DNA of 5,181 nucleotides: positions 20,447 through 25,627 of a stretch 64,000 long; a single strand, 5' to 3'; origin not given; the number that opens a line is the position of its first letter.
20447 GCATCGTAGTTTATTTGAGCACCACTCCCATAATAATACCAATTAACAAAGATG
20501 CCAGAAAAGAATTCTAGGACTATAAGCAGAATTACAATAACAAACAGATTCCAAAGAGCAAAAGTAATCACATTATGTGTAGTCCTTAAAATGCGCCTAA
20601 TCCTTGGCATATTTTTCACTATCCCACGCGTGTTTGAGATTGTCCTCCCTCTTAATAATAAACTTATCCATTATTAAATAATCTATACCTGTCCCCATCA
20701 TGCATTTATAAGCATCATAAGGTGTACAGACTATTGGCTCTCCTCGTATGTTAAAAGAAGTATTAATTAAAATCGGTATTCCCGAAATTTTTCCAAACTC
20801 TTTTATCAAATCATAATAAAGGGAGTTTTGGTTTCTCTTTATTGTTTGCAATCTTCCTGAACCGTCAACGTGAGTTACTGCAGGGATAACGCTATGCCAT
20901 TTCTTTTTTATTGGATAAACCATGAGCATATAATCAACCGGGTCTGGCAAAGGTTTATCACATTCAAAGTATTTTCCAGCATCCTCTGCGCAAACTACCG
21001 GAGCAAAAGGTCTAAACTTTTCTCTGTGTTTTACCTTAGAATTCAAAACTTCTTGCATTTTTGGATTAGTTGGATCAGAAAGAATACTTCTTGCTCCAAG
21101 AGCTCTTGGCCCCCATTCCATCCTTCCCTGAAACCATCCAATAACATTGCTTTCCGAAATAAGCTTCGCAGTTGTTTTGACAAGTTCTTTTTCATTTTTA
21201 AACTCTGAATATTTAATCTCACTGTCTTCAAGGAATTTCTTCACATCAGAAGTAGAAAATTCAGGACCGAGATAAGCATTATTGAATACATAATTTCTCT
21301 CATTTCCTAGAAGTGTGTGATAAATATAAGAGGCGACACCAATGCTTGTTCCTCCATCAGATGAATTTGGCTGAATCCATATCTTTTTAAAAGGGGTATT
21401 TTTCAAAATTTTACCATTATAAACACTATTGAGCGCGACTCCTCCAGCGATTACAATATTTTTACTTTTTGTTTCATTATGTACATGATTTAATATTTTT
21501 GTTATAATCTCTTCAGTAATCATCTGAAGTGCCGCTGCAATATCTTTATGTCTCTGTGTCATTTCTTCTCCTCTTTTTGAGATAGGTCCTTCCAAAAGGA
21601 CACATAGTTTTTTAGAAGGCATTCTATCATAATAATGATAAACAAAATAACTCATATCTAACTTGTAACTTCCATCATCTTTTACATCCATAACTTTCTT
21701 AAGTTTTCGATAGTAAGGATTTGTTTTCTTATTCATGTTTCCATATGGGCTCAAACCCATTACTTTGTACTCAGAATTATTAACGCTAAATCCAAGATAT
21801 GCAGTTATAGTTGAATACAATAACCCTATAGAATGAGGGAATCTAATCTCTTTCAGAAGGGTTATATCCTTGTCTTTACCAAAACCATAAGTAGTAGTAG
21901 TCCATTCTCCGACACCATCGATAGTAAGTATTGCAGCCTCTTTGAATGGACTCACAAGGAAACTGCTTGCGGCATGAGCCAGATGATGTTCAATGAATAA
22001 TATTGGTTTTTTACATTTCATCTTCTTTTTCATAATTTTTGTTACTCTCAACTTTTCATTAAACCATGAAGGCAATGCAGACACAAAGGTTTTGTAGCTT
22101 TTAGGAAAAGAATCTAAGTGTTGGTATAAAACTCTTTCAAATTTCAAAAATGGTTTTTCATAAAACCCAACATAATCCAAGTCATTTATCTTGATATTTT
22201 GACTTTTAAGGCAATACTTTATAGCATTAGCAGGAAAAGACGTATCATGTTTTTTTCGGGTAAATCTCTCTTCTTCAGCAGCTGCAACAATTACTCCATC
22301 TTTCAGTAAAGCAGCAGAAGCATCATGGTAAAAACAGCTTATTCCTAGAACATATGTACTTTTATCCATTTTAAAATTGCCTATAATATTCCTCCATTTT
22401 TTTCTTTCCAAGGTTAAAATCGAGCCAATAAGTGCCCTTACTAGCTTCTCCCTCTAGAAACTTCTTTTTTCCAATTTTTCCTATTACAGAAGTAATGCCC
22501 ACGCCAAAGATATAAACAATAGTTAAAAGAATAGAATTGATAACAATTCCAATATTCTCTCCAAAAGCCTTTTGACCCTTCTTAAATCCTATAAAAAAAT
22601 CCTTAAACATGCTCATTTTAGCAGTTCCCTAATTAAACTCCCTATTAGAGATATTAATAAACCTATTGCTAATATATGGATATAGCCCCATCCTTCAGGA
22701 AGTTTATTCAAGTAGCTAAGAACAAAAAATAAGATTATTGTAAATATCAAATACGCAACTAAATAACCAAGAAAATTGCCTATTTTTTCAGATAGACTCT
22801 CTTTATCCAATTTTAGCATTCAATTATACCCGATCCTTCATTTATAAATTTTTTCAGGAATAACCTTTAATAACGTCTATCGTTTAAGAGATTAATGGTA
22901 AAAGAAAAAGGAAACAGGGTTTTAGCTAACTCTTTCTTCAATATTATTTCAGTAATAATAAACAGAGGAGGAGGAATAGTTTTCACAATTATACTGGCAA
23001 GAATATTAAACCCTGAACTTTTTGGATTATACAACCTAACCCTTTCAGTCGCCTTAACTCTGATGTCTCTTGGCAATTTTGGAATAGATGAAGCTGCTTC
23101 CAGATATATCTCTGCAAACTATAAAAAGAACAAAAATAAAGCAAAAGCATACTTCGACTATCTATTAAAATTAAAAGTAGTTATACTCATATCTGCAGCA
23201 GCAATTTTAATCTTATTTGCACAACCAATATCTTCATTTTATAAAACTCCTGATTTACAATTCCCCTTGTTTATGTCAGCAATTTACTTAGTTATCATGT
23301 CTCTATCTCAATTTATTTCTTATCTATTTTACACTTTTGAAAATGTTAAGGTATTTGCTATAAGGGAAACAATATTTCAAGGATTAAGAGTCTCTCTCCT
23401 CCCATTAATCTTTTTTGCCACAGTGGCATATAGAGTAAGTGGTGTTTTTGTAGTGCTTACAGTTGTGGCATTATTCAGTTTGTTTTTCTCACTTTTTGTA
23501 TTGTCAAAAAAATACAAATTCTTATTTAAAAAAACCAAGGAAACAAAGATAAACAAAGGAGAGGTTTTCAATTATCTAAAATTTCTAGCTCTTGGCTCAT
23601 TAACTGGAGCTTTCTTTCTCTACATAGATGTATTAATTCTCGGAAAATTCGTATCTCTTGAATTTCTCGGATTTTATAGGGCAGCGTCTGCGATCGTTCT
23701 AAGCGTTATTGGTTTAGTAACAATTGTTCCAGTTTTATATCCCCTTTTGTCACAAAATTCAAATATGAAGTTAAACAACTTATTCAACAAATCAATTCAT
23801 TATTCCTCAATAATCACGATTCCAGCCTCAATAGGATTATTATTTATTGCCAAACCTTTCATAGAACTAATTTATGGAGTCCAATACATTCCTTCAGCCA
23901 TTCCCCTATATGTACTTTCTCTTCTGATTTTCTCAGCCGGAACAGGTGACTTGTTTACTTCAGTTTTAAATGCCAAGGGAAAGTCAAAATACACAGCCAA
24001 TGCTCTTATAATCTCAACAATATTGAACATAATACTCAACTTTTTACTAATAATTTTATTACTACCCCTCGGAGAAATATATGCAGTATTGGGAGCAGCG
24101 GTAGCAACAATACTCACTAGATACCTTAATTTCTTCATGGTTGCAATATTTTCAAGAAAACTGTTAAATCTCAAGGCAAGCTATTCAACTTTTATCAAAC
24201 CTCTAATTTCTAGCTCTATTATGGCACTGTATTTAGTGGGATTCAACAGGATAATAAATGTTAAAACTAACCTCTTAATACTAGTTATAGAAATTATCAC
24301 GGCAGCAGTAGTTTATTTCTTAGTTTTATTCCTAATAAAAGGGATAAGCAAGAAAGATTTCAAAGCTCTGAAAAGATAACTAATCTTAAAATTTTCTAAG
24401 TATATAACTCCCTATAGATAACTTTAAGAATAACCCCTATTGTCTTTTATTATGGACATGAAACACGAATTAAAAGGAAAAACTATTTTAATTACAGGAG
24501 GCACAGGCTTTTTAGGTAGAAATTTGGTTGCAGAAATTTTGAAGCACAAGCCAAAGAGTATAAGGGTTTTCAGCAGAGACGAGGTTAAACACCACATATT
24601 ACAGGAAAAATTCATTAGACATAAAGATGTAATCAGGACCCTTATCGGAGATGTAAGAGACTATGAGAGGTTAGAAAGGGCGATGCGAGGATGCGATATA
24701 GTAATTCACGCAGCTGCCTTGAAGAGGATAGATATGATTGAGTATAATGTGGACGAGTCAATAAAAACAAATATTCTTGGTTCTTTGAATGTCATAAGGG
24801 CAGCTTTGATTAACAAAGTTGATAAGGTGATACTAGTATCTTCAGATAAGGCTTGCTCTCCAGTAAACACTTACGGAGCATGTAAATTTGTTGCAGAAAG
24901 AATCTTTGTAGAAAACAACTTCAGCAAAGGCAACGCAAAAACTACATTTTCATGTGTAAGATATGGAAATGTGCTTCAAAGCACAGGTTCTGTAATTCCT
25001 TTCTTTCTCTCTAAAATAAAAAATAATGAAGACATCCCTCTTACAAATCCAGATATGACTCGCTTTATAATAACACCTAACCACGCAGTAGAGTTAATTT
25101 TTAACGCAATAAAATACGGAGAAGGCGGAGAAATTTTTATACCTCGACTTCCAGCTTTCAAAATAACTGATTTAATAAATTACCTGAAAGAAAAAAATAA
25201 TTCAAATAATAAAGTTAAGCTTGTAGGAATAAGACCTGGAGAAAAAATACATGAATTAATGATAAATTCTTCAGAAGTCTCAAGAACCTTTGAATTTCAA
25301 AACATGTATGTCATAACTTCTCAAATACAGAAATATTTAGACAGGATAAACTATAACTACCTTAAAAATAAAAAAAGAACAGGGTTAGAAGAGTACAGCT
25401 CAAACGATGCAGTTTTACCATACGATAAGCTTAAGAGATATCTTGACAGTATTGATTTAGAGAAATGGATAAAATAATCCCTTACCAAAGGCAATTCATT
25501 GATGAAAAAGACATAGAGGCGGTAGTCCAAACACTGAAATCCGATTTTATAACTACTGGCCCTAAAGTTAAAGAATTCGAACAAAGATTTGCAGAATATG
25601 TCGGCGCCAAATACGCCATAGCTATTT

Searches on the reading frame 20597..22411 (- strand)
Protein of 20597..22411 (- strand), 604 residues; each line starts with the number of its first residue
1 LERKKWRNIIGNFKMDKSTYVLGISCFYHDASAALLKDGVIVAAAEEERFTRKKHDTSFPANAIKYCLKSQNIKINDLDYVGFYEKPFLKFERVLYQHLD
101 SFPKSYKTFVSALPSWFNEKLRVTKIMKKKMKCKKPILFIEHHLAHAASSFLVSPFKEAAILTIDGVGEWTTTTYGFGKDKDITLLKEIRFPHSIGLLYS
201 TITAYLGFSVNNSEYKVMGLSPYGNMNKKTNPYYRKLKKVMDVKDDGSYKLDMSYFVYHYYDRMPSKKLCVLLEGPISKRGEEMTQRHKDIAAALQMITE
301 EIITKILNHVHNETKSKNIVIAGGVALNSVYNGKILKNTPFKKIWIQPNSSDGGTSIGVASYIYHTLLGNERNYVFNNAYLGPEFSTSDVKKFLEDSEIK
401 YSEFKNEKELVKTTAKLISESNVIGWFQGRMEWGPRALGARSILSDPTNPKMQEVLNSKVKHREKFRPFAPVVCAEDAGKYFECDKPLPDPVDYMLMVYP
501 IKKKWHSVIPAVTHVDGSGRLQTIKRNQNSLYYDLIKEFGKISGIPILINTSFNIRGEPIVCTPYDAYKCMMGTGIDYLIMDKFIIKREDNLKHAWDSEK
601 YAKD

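Call 9: search_protein_families(library=pfam, proteins=[window:20597-22411:-], max_evalue=0.001)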
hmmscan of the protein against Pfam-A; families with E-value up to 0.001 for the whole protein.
window:20597-22411:- (604 aa): 3 families
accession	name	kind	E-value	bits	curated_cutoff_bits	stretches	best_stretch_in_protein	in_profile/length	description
PF02543.21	Carbam_trans_N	-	4.3e-82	276.7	24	1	21-360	2-345/346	Carbamoyltransferase N-terminus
PF16861.10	Carbam_trans_C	-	2.3e-72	242.5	27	1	415-588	1-170/170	Carbamoyltransferase C-terminus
PF00814.31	TsaD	-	9.3e-06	26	24.8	1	132-335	79-237/264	tRNA N6-adenosine threonylcarbamoyltransferase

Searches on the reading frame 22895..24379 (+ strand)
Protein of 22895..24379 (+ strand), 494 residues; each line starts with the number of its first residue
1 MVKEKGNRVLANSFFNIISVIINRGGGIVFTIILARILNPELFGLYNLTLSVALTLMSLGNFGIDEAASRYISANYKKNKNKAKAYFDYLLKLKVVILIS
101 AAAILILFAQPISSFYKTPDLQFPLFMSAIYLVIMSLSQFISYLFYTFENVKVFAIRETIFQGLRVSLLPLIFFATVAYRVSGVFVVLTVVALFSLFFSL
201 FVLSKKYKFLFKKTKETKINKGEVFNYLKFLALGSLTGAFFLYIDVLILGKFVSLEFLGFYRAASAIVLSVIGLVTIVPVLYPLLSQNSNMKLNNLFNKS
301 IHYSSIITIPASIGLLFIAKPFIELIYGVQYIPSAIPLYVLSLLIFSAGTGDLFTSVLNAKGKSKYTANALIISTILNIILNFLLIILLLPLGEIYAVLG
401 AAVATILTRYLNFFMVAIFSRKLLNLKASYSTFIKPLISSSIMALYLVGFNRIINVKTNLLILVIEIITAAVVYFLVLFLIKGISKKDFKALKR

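Call 9: search_protein_families(library=pfam, proteins=[window:22895-24379:+], max_evalue=0.001)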
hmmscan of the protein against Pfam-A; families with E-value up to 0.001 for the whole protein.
window:22895-24379:+ (494 aa): 4 families
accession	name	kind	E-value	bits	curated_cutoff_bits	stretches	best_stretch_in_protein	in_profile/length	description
PF01943.22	Polysacc_synt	-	2.9e-26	93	28.2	1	9-288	1-273/274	Polysaccharide biosynthesis protein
PF13440.11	Polysacc_synt_3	-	3.4e-23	82.8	23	1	33-334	1-291/293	Polysaccharide biosynthesis protein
PF03023.19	MurJ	-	4.8e-06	25.9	27.4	1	75-455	45-437/451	Lipid II flippase MurJ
PF01554.23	MatE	-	0.00053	20.2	24.9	1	17-149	3-132/161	MatE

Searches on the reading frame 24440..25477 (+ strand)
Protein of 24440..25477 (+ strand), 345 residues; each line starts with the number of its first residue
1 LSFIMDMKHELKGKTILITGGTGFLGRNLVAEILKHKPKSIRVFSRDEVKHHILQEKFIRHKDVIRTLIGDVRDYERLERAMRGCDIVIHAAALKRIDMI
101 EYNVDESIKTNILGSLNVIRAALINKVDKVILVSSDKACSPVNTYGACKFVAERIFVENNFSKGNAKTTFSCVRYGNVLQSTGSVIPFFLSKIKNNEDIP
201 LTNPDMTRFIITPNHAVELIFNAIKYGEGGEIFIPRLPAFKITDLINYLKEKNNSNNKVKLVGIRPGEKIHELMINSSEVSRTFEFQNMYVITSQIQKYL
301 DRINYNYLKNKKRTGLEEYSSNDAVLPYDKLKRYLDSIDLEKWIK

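Call 9: search_protein_families(library=pfam, proteins=[window:24440-25477:+], max_evalue=0.001)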
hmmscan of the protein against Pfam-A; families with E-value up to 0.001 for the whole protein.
window:24440-25477:+ (345 aa): 11 families
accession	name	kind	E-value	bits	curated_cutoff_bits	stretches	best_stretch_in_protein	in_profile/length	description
PF02719.21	Polysacc_synt_2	-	6.4e-92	308.3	20.2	1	16-292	1-291/293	Polysaccharide biosynthesis protein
PF01370.27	Epimerase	-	3.1e-21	76.3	20.9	1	16-202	1-202/240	NAD dependent epimerase/dehydratase family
PF01073.25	3Beta_HSD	-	5.5e-20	72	22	1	17-141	1-122/280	3-beta hydroxysteroid dehydrogenase/isomerase family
PF07993.18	NAD_binding_4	-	7.9e-13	48.6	20.1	1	18-139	1-140/258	Male sterility protein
PF16363.11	GDP_Man_Dehyd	-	1.1e-12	48.6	27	1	17-136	1-130/332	GDP-mannose 4,6 dehydratase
PF13460.12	NAD_binding_10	-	4.5e-11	43.4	27.2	1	20-139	1-102/184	NAD(P)H-binding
PF04321.23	RmlD_sub_bind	-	3.4e-10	39.9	27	1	15-136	2-102/287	RmlD substrate binding domain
PF00106.31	adh_short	-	5.6e-08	32.9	26.6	1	14-153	1-157/195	short chain dehydrogenase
PF05368.20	NmrA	-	3.8e-07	30.4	27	1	14-204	3-179/298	NmrA-like family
PF08659.16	KR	-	5e-07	30.3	22.6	1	15-138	2-139/180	KR domain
PF03435.24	Sacchrp_dh_NADP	-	1.9e-05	25.4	25.1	1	16-92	1-76/129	Saccharopine dehydrogenase NADP binding domain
